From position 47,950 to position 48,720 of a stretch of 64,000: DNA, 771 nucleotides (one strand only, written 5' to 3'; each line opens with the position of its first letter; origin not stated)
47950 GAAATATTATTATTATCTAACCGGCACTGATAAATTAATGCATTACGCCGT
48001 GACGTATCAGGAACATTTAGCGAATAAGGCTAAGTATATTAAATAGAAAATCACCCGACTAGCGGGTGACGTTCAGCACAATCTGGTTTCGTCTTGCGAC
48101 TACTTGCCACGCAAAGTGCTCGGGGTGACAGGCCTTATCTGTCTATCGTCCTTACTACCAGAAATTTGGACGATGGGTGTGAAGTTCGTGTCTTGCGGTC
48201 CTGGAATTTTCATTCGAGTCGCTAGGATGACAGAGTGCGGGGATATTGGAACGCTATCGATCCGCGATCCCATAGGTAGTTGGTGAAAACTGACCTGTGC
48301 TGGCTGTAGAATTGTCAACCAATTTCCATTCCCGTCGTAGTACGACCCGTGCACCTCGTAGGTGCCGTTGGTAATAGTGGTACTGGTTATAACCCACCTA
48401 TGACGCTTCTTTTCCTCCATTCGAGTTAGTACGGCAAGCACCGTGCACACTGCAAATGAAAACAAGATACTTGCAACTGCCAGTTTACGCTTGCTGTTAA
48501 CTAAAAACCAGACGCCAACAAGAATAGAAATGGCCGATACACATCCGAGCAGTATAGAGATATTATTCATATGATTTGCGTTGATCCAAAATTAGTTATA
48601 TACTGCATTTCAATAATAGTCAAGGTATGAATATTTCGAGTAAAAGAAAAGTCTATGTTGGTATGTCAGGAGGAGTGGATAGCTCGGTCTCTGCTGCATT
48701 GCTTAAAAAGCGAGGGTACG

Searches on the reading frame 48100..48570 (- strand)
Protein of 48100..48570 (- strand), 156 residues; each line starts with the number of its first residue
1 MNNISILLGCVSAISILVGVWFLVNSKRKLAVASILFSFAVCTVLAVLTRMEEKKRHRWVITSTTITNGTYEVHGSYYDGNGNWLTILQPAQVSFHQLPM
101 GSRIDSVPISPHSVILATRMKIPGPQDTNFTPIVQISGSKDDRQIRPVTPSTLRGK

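Call 47: search_protein_families(library=pfam, proteins=[window:48100-48570:-], max_evalue=0.01)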
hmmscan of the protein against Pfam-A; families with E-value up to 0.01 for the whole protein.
window:48100-48570:- (156 aa): 1 family
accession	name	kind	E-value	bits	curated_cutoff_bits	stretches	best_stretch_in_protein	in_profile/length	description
PF09594.16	GT87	-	0.0099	16.1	25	0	7-61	102-157/237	Glycosyltransferase family 87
